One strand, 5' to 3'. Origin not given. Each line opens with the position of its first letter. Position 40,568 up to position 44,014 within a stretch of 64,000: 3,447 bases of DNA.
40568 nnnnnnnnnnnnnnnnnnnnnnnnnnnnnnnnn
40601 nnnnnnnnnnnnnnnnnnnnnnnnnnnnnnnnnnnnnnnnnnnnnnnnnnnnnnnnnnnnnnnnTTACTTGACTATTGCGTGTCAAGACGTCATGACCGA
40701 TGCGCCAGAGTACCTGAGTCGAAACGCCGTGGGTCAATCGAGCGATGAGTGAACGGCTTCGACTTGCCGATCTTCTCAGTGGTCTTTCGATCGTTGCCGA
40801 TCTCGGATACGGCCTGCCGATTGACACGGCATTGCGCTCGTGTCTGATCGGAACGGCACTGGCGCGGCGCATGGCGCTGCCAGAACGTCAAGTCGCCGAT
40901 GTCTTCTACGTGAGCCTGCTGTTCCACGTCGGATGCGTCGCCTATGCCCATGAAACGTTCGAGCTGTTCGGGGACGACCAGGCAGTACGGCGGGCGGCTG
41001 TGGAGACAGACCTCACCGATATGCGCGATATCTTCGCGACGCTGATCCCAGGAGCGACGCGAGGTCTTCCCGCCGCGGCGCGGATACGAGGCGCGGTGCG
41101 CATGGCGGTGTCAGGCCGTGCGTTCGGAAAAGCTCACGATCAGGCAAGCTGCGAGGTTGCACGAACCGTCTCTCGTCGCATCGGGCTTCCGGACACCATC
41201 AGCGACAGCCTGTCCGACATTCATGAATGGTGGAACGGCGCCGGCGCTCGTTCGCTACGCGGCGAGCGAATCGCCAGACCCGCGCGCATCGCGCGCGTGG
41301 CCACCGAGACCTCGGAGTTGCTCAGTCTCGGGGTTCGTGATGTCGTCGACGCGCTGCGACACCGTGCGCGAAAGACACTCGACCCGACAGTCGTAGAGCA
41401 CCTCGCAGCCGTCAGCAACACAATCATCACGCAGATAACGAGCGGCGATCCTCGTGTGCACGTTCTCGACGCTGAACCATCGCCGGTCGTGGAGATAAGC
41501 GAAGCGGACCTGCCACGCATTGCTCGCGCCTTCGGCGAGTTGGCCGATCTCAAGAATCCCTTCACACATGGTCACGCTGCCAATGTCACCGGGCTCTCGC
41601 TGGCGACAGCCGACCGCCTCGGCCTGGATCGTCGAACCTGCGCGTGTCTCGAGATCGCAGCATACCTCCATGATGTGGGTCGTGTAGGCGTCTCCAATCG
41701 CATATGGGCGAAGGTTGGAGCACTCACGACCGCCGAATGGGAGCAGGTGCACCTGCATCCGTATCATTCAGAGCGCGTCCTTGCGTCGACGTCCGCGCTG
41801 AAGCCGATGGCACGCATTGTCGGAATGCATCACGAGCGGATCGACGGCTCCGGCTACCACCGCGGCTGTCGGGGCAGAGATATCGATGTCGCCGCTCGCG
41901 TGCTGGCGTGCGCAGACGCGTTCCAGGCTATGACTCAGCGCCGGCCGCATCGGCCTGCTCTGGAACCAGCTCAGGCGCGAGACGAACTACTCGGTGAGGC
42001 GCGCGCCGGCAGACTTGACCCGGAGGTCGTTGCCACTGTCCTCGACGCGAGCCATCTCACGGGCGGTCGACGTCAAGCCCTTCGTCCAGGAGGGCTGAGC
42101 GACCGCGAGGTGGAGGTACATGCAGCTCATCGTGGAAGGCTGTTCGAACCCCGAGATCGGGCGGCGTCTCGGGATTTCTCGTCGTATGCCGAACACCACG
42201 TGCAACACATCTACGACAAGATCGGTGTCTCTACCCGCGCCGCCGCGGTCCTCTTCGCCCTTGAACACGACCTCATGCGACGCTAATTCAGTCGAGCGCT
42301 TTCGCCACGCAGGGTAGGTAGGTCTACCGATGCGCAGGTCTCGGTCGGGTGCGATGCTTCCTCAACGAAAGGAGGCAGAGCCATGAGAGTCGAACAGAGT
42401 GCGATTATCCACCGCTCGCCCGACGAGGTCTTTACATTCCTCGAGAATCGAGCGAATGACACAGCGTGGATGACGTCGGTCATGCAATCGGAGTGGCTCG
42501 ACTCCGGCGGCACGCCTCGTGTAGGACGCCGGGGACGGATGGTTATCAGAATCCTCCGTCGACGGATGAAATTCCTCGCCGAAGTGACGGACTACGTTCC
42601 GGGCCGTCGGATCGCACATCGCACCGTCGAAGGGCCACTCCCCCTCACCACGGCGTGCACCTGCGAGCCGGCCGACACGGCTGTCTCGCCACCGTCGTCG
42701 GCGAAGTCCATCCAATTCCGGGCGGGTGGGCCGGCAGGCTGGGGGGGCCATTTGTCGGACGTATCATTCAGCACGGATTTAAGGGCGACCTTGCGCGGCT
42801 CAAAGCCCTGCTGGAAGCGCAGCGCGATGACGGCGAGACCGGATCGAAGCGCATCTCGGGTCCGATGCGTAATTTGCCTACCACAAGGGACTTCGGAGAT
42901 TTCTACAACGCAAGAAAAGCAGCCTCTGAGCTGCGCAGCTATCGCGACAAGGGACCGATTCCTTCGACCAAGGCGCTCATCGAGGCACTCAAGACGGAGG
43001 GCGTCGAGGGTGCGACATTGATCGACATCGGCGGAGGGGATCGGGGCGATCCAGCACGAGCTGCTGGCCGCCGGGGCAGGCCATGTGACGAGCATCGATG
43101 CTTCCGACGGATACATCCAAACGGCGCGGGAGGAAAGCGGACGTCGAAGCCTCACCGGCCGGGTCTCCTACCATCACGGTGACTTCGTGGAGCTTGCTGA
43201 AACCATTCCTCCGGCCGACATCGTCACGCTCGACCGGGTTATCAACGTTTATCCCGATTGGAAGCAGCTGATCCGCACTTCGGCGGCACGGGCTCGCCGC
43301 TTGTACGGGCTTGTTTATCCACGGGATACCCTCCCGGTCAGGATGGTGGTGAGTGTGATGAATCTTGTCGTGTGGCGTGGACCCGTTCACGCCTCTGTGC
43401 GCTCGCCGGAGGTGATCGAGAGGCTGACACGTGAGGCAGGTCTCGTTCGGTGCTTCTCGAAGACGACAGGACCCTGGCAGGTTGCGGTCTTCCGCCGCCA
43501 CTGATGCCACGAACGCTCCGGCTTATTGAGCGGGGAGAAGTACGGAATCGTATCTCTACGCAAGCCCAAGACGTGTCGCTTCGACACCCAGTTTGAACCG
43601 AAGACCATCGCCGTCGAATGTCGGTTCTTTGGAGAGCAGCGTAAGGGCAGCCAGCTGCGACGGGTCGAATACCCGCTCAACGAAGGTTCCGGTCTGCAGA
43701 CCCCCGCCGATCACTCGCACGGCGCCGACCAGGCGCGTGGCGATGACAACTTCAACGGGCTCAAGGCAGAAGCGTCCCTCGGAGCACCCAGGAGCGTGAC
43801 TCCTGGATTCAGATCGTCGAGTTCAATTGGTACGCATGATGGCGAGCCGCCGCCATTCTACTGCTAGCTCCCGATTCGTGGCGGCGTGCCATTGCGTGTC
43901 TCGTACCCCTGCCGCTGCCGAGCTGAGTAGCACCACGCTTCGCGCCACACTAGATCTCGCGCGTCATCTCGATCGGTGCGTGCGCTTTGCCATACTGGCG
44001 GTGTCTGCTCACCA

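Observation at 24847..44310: ~19.4-kb island inserted at tRNA-Cys, bounded by a perfect 45-nt direct repeat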

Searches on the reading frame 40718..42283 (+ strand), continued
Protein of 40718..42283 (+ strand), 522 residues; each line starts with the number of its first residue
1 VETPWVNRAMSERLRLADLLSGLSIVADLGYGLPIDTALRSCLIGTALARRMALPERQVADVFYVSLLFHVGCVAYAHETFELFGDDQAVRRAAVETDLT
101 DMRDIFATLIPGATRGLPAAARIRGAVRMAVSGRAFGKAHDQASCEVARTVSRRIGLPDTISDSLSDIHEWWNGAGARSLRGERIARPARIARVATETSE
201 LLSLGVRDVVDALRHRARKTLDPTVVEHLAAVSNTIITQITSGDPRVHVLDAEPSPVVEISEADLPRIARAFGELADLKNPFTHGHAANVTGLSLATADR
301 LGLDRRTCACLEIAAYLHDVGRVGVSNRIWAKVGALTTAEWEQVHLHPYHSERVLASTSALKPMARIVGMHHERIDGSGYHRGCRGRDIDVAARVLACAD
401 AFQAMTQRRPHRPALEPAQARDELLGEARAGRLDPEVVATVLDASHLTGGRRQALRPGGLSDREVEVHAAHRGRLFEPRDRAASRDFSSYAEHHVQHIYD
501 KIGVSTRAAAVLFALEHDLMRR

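Call 85: find_encoding_contigs(protein=P0247, flank=10000, max_places=3)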
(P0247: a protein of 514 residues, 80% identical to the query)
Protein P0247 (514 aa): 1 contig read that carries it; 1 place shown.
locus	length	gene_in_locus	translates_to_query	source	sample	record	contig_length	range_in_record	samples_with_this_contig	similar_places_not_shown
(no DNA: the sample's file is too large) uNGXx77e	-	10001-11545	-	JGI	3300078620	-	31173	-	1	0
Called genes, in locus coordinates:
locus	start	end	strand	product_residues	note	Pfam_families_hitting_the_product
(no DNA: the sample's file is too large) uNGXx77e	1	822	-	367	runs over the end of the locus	PF20229:ChrB_N, PF09828:ChrB_C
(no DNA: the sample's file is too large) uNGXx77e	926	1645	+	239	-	-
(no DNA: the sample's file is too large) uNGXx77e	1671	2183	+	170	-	PF01451:LMWPc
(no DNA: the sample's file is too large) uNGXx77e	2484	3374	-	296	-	PF08768:THAP4_heme-bd (weak)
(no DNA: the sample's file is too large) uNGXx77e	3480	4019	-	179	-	PF24161:CCDC39 (weak)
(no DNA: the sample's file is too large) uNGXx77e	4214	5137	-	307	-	PF00891:Methyltransf_2 (weak), PF01209:Ubie_methyltran, PF01135:PCMT, PF13649:Methyltransf_25, PF13847:Methyltransf_31, PF08241:Methyltransf_11, PF08242:Methyltransf_12, PF00581:Rhodanese, +5 more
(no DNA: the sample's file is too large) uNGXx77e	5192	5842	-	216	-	PF13649:Methyltransf_25 (weak), PF08241:Methyltransf_11 (weak)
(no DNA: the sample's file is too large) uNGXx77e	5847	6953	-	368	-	PF00581:Rhodanese, PF00753:Lactamase_B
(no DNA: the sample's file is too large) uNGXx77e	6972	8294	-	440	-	PF07690:MFS_1, PF12832:MFS_1_like (faint), PF07690:MFS_1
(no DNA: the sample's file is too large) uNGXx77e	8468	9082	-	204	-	PF01135:PCMT, PF02353:CMAS (weak), PF13489:Methyltransf_23, PF01209:Ubie_methyltran, PF13847:Methyltransf_31, PF08241:Methyltransf_11, PF08242:Methyltransf_12, PF13649:Methyltransf_25, +1 more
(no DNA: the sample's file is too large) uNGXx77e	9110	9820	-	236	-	PF12840:HTH_20, PF01022:HTH_5, PF00581:Rhodanese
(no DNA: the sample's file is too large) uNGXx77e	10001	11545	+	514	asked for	PF01966:HD, PF13487:HD_5, PF00196:GerE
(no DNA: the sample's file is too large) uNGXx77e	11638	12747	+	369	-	PF10604:Polyketide_cyc2, PF00891:Methyltransf_2 (weak), PF13847:Methyltransf_31, PF08241:Methyltransf_11 (weak), PF13649:Methyltransf_25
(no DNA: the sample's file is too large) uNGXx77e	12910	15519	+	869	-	PF00069:Pkinase, PF01636:APH (faint), PF03109:ABC1 (weak), PF07714:PK_Tyr_Ser-Thr, PF07676:PD40 (faint), PF26550:Tricorn_2nd (faint), PF26549:Tricorn_N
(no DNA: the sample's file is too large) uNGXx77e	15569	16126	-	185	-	PF12867:DinB_2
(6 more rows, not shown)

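Call 86: find_encoding_contigs(protein=P0257, flank=10000, max_places=3)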
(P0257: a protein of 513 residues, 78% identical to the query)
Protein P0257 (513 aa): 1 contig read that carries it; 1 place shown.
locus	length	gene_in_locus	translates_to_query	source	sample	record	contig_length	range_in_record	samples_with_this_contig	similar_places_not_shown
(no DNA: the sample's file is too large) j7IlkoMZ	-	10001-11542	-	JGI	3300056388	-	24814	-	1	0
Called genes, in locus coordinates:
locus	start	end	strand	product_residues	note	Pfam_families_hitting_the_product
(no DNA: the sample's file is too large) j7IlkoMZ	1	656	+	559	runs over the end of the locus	PF00732:GMC_oxred_N, PF01266:DAO (weak), PF13450:NAD_binding_8 (weak), PF05199:GMC_oxred_C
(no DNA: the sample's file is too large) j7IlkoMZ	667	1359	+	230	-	PF13618:Gluconate_2-dh3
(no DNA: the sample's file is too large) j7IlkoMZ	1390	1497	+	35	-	-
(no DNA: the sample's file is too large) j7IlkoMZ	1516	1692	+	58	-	PF00403:HMA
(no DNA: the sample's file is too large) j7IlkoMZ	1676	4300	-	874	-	PF00069:Pkinase, PF01636:APH (faint), PF07714:PK_Tyr_Ser-Thr, PF03109:ABC1 (weak), PF26550:Tricorn_2nd (weak), PF07676:PD40 (weak), PF26549:Tricorn_N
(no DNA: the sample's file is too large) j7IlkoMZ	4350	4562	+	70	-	PF08534:Redoxin (weak), PF00578:AhpC-TSA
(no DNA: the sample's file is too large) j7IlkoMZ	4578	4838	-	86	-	-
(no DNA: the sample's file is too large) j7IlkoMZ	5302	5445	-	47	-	-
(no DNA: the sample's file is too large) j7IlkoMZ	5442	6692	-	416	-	PF07690:MFS_1, PF00083:Sugar_tr, PF07690:MFS_1, PF12832:MFS_1_like (weak)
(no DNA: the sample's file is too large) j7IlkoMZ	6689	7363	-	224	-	PF12840:HTH_20, PF01022:HTH_5, PF00581:Rhodanese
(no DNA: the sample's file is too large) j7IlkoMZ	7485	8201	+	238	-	PF00440:TetR_N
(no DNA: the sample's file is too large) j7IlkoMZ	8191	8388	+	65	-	-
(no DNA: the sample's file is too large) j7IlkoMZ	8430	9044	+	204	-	PF01209:Ubie_methyltran, PF13489:Methyltransf_23, PF13847:Methyltransf_31, PF08241:Methyltransf_11, PF08242:Methyltransf_12, PF13649:Methyltransf_25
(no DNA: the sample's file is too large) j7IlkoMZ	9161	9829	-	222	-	PF13489:Methyltransf_23 (weak), PF01209:Ubie_methyltran, PF13847:Methyltransf_31, PF08241:Methyltransf_11, PF08242:Methyltransf_12, PF13649:Methyltransf_25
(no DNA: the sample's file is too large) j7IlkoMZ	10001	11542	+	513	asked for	PF08281:Sigma70_r4_2 (faint), PF13487:HD_5, PF01966:HD, PF00196:GerE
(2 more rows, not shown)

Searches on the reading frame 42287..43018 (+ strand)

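Call 20: search_protein_families(library=pfam, proteins=[window:42287-43018:+], max_evalue=0.1)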
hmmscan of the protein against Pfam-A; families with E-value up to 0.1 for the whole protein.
window:42287-43018:+ (244 aa): 3 families
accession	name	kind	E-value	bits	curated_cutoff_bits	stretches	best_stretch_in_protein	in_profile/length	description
PF10604.15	Polyketide_cyc2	-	1.1e-09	39.2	27.4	1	34-153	3-117/142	Polyketide cyclase / dehydrase and lipid transport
PF03364.25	Polyketide_cyc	-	0.00024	21.8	23.4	1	41-117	1-86/126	Polyketide cyclase / dehydrase and lipid transport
PF21002.2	TMEM106_N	-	0.036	15.1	24.5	1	188-231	51-90/91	Transmembrane protein 106 N-terminal region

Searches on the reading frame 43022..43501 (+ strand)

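Call 20: search_protein_families(library=pfam, proteins=[window:43022-43501:+], max_evalue=0.1)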
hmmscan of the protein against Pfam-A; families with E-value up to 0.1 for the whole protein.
window:43022-43501:+ (160 aa): 5 families
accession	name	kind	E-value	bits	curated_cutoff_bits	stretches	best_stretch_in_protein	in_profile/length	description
PF13649.12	Methyltransf_25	-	3.1e-06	28.2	27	1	6-86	7-88/97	Methyltransferase domain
PF08241.18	Methyltransf_11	-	3.5e-05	24.8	21.2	1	6-86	6-82/95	Methyltransferase domain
PF13847.12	Methyltransf_31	-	5.9e-05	23.2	27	1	9-85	16-95/145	Methyltransferase domain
PF00891.24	Methyltransf_2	-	0.0027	17.5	22.3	1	31-79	97-142/210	O-methyltransferase domain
PF08242.18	Methyltransf_12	-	0.02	16.1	30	1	6-88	6-89/98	Methyltransferase domain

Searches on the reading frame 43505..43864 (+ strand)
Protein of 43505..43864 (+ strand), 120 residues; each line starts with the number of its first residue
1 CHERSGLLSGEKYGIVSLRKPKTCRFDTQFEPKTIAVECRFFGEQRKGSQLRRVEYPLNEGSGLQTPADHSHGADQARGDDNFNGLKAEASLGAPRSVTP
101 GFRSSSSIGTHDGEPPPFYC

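Call 20: search_protein_families(library=pfam, proteins=[window:43505-43864:+], max_evalue=0.1)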
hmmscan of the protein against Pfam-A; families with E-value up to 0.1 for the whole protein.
window:43505-43864:+ (120 aa): 0 families

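Call 75: search_protein_families(library=pfam, proteins=[window:43505-43864:+], max_evalue=0.1)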
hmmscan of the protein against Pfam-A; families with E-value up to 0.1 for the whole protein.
window:43505-43864:+ (120 aa): 0 families

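Call 81: search_protein_families(library=ncbifam, proteins=[window:43505-43864:+], max_evalue=0.01)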
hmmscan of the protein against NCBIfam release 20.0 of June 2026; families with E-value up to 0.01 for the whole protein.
window:43505-43864:+ (120 aa): 0 families

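Call 98: search_protein_families(library=phrogs, proteins=[window:43505-43864:+], max_evalue=0.01)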
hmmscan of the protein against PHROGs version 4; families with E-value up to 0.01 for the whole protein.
window:43505-43864:+ (120 aa): 0 families
